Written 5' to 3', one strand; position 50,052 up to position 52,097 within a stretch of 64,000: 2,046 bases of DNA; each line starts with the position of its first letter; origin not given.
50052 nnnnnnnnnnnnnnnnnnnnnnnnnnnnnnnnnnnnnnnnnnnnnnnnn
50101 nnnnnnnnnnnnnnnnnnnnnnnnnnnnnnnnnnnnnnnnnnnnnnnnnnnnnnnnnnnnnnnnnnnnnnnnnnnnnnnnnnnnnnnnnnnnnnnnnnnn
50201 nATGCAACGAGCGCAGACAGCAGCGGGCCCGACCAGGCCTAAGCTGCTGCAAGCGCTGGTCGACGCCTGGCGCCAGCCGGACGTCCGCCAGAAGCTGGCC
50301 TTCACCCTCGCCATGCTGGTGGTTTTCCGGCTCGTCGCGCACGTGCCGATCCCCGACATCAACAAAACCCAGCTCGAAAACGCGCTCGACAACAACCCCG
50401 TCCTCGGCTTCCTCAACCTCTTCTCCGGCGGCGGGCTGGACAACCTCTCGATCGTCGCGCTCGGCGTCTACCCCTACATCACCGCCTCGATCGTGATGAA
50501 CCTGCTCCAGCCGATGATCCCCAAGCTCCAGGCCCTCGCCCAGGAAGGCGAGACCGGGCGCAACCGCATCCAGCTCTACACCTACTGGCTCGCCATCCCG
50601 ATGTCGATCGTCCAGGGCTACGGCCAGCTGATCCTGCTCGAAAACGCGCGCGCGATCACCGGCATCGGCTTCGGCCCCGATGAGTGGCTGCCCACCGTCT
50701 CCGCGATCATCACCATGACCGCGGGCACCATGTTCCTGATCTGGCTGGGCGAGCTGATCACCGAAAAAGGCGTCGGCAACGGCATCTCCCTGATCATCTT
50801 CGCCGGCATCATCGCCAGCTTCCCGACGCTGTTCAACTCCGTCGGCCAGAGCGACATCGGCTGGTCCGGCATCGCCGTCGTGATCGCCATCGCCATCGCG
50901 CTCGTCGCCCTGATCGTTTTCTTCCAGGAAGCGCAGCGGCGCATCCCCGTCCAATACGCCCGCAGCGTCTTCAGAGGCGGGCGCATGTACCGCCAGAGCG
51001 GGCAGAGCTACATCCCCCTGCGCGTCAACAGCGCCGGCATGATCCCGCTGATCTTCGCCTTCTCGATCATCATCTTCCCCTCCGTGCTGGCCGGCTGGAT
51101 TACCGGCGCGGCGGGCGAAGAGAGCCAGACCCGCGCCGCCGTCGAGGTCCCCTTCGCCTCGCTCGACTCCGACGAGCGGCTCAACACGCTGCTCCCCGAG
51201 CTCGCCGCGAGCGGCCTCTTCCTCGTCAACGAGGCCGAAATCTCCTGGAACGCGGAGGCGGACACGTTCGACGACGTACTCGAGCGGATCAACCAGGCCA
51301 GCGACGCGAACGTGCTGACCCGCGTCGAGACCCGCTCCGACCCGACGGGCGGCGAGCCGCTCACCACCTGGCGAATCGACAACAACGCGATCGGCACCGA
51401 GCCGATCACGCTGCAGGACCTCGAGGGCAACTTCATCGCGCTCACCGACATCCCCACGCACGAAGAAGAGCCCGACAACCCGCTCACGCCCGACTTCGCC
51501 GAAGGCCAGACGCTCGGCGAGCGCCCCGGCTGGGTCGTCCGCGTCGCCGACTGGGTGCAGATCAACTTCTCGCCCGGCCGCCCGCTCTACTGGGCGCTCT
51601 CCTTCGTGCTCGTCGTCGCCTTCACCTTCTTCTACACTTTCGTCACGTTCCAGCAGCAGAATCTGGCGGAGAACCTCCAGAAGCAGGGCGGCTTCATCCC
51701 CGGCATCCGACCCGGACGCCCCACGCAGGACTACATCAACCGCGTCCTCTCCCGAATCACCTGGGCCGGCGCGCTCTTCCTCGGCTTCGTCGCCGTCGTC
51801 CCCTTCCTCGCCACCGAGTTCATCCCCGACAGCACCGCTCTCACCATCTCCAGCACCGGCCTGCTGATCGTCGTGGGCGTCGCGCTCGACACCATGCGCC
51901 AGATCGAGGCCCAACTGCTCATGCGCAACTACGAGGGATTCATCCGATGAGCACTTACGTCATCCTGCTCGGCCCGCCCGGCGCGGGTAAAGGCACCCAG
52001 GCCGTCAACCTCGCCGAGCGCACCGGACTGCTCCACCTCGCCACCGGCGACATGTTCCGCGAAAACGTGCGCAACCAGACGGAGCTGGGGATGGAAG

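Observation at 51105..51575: SecY with a ~155-residue acidic insertion in the extracytoplasmic TM7-TM8 loop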

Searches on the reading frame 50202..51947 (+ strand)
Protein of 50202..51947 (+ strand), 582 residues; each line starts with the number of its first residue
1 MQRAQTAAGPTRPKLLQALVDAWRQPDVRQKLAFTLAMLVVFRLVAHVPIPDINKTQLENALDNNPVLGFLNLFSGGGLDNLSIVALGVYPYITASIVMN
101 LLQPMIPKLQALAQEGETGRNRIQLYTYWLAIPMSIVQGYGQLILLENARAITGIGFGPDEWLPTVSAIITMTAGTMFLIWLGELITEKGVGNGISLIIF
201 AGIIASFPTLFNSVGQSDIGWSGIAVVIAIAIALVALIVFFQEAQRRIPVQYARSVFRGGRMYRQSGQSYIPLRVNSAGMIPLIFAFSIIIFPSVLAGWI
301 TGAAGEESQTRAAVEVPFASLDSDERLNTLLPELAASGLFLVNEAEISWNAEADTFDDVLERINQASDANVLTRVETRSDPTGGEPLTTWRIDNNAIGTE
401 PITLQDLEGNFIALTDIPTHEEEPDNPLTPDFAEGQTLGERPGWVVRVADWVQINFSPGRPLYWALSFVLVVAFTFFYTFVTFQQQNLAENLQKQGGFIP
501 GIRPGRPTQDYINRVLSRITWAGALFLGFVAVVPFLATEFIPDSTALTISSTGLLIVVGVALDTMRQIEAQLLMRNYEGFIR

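Call 3: search_protein_families(library=pfam, proteins=[window:50202-51947:+], max_evalue=1)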
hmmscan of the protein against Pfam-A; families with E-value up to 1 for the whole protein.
window:50202-51947:+ (582 aa): 3 families
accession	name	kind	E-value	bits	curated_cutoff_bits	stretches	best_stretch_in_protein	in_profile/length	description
PF00344.25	SecY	-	2.4e-99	333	32.2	2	83-307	1-200/306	SecY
PF18949.5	DUF5693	-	0.022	13.7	29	1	165-254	314-394/609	Family of unknown function (DUF5693)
PF06422.18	PDR_CDR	-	0.64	10.4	20.5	0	445-492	28-74/92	CDR ABC transporter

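Call 4: search_solved_structures(query=window:50202-51947:+, show_alignments=2)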
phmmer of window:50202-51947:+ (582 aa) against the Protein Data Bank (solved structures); distinct sequences matched with E-value up to 0.001: 18.
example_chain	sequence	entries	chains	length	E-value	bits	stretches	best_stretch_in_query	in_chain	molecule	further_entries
5eul_Y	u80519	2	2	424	7.7e-95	321.9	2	21-299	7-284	Protein translocase subunit SecY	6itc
8y9y_Y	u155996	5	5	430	2.3e-92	313.8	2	21-299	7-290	Protein translocase subunit SecY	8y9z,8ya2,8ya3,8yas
7xha_Y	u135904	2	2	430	2.4e-92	313.7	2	21-299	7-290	Protein translocase subunit SecY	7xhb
8ya0_Y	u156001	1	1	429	3e-92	313.3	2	23-299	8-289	Protein translocase subunit SecY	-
3dl8_G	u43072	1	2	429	4.5e-87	296.3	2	25-300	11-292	Preprotein translocase subunit secY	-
2zjs_Y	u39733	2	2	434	2.7e-84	287.1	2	17-298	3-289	Preprotein translocase SecY subunit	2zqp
5aww_Y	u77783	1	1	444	3e-84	287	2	17-298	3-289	Protein translocase subunit SecY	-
3din_C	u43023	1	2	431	9.7e-83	282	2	17-298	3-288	Preprotein translocase subunit SecY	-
4v6m_BA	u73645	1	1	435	5.3e-82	279.5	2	27-305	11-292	Preprotein translocase secY subunit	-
3j45_y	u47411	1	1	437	5.4e-82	279.5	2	27-305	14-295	Protein translocase subunit SecY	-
5abb_A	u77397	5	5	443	5.4e-82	279.5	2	27-305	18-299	PROTEIN TRANSLOCASE SUBUNIT SECY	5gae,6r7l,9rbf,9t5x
5mg3_Y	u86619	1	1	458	5.8e-82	279.4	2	27-306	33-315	Protein translocase subunit SecY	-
3j46_y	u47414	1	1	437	1.7e-81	277.9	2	27-305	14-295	Protein translocase subunit SecY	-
5ch4_Y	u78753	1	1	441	4.7e-81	276.4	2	17-298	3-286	Protein translocase subunit SecY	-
5nco_g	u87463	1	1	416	5.7e-81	276.1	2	27-306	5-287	Protein translocase subunit SecY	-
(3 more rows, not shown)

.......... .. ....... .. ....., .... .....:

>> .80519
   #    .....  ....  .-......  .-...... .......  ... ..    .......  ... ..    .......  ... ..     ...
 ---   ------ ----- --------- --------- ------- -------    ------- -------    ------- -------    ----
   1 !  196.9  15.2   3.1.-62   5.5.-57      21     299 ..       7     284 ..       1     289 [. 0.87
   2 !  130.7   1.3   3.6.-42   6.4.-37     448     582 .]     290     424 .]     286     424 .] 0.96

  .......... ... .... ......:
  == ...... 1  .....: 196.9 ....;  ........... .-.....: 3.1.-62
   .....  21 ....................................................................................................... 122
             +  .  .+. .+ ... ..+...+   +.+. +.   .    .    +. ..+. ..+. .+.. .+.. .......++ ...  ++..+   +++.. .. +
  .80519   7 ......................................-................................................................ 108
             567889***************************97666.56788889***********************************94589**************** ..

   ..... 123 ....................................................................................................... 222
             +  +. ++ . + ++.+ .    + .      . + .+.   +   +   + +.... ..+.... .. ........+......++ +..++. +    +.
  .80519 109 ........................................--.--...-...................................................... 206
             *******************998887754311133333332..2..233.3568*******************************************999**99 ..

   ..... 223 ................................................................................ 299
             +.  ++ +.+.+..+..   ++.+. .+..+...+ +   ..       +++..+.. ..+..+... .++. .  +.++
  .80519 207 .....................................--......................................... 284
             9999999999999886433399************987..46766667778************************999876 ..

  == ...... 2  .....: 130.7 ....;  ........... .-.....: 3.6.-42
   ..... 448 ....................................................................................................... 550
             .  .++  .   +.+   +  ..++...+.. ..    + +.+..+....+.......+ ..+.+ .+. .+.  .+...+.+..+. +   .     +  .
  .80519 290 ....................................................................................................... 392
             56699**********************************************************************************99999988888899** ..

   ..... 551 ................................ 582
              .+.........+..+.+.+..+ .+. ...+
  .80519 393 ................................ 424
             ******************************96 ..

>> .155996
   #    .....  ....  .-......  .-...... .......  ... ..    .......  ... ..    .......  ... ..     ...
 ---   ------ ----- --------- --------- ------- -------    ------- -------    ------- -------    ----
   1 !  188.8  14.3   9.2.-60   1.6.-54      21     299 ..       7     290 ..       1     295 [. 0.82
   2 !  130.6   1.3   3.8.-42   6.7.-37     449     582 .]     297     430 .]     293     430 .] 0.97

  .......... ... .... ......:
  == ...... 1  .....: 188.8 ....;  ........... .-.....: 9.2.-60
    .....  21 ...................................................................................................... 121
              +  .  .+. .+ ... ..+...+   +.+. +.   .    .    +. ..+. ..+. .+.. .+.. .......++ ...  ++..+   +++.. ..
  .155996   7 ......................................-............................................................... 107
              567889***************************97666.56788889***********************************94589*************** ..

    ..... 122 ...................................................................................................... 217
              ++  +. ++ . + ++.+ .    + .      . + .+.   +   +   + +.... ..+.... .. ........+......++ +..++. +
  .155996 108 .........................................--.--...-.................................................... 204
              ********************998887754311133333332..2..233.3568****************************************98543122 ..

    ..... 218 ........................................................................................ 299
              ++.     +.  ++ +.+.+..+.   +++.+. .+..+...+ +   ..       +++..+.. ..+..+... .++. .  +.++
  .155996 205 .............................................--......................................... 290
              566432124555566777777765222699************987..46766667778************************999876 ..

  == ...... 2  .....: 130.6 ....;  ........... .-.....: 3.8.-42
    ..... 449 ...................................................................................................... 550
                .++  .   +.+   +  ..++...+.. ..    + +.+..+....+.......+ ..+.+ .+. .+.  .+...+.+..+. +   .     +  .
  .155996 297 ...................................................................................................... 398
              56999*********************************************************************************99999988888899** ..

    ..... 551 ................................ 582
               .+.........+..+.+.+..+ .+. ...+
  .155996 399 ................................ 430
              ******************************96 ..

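Call 5: find_homologous_proteins(query=window:50202-51947:+)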
Query window:50202-51947:+ (582 aa): 8000 proteins with E <= 0.001 among 8000 candidates; the best 120 are listed.
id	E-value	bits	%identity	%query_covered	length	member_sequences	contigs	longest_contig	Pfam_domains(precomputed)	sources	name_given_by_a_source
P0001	0.0e+0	1287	100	100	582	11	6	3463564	PF00344.26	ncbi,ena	-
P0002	0.0e+0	1261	98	100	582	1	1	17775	PF00344.26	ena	-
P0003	0.0e+0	1237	95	100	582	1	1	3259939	PF00344.26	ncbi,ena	-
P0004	0.0e+0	1235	95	100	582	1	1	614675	PF00344.26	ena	-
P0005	0.0e+0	1234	95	100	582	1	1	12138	PF00344.26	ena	-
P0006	0.0e+0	1229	94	100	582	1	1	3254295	PF00344.26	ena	-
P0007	0.0e+0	1225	94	100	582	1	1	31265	PF00344.26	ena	-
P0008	0.0e+0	1224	94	100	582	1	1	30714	PF00344.26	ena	-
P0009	0.0e+0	1224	94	100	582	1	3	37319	PF00344.26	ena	-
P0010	0.0e+0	1222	94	100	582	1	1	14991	PF00344.26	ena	-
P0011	0.0e+0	1222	94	100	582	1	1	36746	PF00344.26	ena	-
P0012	0.0e+0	1221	94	100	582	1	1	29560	PF00344.26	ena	-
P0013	0.0e+0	1221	94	100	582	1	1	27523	PF00344.26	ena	-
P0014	0.0e+0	1221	94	100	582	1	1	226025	PF00344.26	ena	-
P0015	0.0e+0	1218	94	100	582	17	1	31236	PF00344.26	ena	-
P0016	0.0e+0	1206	93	100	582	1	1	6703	PF00344.26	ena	-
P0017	0.0e+0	1206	93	100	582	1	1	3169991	PF00344.26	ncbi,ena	-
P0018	0.0e+0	1202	93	100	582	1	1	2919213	PF00344.26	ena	-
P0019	0.0e+0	1200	92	100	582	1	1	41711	PF00344.26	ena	-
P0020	0.0e+0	1199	92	100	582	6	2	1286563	PF00344.26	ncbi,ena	-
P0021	0.0e+0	1199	92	100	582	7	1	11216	PF00344.26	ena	-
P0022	0.0e+0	1184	92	100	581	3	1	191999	PF00344.26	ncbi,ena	-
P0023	0.0e+0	1170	90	100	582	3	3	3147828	PF00344.26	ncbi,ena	-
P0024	0.0e+0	1170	90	100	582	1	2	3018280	PF00344.26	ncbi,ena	-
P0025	0.0e+0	1168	90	100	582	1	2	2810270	PF00344.26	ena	-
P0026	0.0e+0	1167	90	100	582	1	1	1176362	PF00344.26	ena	-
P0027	0.0e+0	1166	90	100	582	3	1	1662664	PF00344.26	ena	-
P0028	0.0e+0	1162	90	100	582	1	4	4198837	PF00344.26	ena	-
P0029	0.0e+0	1161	90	100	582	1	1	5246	PF00344.26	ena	-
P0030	0.0e+0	1159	90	100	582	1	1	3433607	PF00344.26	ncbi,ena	-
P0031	0.0e+0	1159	90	100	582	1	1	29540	PF00344.26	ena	-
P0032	0.0e+0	1159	90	100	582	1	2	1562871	PF00344.26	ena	-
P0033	0.0e+0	1158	90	100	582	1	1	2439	PF00344.26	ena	-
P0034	0.0e+0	1157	90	100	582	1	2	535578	PF00344.26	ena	-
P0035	0.0e+0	1156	90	100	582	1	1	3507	PF00344.26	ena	-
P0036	0.0e+0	1155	90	100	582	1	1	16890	PF00344.26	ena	-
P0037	0.0e+0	1154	90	100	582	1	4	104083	PF00344.26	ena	-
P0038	0.0e+0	1153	90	100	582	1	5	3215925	PF00344.26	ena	-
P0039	0.0e+0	1130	87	100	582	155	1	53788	PF00344.26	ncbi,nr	ncbi:MAG: preprotein translocase subunit SecY [Chloroflexi bacterium]|nr:preprotein translocase subu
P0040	0.0e+0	1129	87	100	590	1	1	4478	PF00344.26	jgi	-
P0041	0.0e+0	1115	86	100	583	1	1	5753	PF00344.26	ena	-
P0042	0.0e+0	1114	87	100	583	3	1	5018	PF00344.26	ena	-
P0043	0.0e+0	1111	86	100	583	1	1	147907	PF00344.26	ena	-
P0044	0.0e+0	1109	86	100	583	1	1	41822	PF00344.26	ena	-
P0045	0.0e+0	1107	85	100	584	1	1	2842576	PF00344.26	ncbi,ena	-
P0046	0.0e+0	1106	85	100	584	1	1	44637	PF00344.26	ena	-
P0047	0.0e+0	1106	85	100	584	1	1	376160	PF00344.26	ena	-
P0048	0.0e+0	1105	85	100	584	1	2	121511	PF00344.26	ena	-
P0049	0.0e+0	1104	85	100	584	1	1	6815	PF00344.26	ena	-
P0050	0.0e+0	1103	85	100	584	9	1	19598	PF00344.26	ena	-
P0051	0.0e+0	1103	84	100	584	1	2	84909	PF00344.26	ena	-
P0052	0.0e+0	1103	84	100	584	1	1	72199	PF00344.26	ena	-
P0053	0.0e+0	1102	84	100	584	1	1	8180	PF00344.26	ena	-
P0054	0.0e+0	1102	84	100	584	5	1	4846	PF00344.26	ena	-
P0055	0.0e+0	1101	84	100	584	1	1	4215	PF00344.26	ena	-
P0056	0.0e+0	1100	84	100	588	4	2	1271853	PF00344.26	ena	-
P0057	0.0e+0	1099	84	100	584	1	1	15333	PF00344.26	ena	-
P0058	0.0e+0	1013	79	100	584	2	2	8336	PF00344.26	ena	-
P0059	1.5e-293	993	76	100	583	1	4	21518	PF00344.26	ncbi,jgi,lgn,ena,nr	ncbi:MAG: Preprotein translocase subunit SecY [Chloroflexi bacterium]|nr:MAG: Preprotein translocase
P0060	2.7e-293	992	76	100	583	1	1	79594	PF00344.26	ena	-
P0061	1.9e-290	983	76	100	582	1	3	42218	PF00344.26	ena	-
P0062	3.6e-290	982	77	100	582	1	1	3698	PF00344.26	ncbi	-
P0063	7.4e-290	981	77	100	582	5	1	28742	PF00344.26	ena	-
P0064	2.0e-287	973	75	100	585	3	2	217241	PF00344.26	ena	-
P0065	5.6e-287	971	75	100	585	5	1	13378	PF00344.26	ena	-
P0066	1.2e-286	970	75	100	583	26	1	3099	PF00344.26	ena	-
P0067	3.1e-286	969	75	100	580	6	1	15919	PF00344.26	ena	-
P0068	1.6e-285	966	75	100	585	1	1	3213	PF00344.26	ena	-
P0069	1.0e-284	964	74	100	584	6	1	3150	PF00344.26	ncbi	-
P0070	8.2e-284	961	76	98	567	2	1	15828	PF00344.26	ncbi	ncbi:MAG: preprotein translocase subunit SecY [Dehalococcoidia bacterium]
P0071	1.2e-283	960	75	100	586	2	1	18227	PF00344.26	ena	-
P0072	2.2e-283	959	74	100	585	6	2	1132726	PF00344.26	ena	-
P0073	3.1e-283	959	75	100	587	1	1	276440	PF00344.26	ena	-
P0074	1.5e-282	957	74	100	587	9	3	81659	PF00344.26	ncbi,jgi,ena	-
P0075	7.9e-281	951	74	100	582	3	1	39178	PF00344.26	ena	-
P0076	8.0e-280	948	73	100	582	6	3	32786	PF00344.26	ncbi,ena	-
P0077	1.4e-278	943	74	100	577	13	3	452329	PF00344.26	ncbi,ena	-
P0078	1.8e-275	933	74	100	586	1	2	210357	PF00344.26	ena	-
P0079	2.5e-273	926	75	97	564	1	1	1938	PF00344.26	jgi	jgi:preprotein translocase subunit SecY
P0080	6.9e-273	925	74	100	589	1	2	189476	PF00344.26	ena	-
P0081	7.2e-273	925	73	100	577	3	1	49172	PF00344.26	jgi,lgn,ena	-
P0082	7.2e-273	925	84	86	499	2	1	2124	PF00344.26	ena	-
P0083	8.7e-273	924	73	100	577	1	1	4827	PF00344.26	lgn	-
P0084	4.6e-272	922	73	100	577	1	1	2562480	PF00344.26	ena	-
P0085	7.8e-272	921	73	100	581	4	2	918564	PF00344.26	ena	-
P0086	1.2e-271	921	73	100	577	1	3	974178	PF00344.26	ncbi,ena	-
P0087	3.7e-270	916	72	100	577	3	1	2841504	PF00344.26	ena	-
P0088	1.4e-269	914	73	100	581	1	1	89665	PF00344.26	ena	-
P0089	1.4e-265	901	71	100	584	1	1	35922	PF00344.26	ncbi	-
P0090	6.7e-257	872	70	100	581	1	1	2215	PF00344.26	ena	-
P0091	1.0e-255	868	82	81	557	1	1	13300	PF00344.26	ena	-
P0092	2.1e-255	867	70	97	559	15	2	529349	PF00344.26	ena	-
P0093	6.0e-229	780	72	83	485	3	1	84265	PF00344.26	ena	-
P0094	4.0e-218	744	63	96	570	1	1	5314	PF00344.26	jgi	-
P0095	1.2e-198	680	68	79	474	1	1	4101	PF00344.26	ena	-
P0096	3.6e-197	675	94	55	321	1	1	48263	PF00344.26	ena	-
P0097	3.1e-194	665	71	73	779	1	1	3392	PF00344.26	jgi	-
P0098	9.1e-191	654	75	52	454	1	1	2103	PF00344.26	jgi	-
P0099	9.0e-186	637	68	52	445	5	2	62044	PF00344.26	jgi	-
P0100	2.8e-181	622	62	50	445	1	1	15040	PF00344.26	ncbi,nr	ncbi:MAG TPA: preprotein translocase subunit SecY [Dehalococcoidia bacterium]|nr:preprotein transloc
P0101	2.9e-181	622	67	51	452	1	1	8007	PF00344.26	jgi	jgi:preprotein translocase subunit SecY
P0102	3.7e-181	622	62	52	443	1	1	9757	PF00344.26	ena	-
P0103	3.9e-181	622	67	51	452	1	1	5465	PF00344.26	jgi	jgi:preprotein translocase subunit SecY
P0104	1.0e-180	620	72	68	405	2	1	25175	PF00344.26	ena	-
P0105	1.7e-180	620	67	51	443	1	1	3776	PF00344.26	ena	-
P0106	2.2e-180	619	68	51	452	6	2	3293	PF00344.26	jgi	-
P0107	3.0e-180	619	66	51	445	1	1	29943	PF00344.26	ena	-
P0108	3.6e-180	619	67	51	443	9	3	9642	PF00344.26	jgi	jgi:preprotein translocase subunit SecY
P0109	3.7e-180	619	67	51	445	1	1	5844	PF00344.26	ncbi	-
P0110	4.6e-180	618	68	51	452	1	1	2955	PF00344.26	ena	-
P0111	6.1e-180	618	66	50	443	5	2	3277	PF00344.26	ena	-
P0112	7.8e-180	617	66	50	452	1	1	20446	PF00344.26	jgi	jgi:preprotein translocase subunit SecY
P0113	1.3e-179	617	63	54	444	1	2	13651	PF00344.26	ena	-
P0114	2.9e-179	616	66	51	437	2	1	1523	PF00344.26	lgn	-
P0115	2.9e-179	616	67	49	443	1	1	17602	PF00344.26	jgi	jgi:preprotein translocase subunit SecY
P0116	2.9e-179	616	68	51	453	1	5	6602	PF00344.26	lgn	-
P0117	4.7e-179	615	68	51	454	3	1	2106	PF00344.26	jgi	-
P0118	5.8e-179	615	66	50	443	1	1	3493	PF00344.26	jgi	-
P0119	7.0e-179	614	61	53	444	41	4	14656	PF00344.26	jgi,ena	-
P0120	1.0e-178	614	62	52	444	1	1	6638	PF00344.26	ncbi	-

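Call 8: list_cluster_members(proteins=[P0001, P0059, P0077, P0094, P0097])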
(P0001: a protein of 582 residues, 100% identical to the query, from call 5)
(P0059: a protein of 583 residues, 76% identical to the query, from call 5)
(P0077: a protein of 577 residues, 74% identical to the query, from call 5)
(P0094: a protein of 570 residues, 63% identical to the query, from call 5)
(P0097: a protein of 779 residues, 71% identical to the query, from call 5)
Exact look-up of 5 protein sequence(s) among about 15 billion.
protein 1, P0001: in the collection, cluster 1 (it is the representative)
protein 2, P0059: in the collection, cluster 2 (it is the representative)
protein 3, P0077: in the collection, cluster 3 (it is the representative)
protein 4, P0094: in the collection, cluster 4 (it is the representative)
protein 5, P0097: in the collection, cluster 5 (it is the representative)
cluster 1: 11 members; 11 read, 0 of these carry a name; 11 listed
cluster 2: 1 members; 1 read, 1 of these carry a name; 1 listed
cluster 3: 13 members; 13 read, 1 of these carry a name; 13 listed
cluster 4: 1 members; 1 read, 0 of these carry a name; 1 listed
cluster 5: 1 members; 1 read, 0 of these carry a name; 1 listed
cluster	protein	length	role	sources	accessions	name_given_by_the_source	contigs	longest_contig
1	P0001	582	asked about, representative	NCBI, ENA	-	-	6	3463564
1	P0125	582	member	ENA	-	-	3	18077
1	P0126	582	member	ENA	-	-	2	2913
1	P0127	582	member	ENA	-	-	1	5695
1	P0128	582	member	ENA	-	-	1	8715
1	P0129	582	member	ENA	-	-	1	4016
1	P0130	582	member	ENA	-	-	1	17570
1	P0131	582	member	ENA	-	-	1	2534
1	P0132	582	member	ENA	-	-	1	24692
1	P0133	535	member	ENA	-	-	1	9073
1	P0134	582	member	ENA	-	-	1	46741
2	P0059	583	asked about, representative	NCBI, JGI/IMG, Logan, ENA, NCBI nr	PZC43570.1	MAG: Preprotein translocase subunit SecY [Chloroflexi bacterium] | MAG: Preprotein translocase subunit SecY [Chloroflexota bacterium]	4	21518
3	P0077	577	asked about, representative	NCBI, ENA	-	-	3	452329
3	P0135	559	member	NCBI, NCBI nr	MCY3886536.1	MAG: preprotein translocase subunit SecY [Chloroflexi bacterium] | preprotein translocase subunit SecY [Chloroflexota bacterium]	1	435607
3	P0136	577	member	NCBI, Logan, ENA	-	-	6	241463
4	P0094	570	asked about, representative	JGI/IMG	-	-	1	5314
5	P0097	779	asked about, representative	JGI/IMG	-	-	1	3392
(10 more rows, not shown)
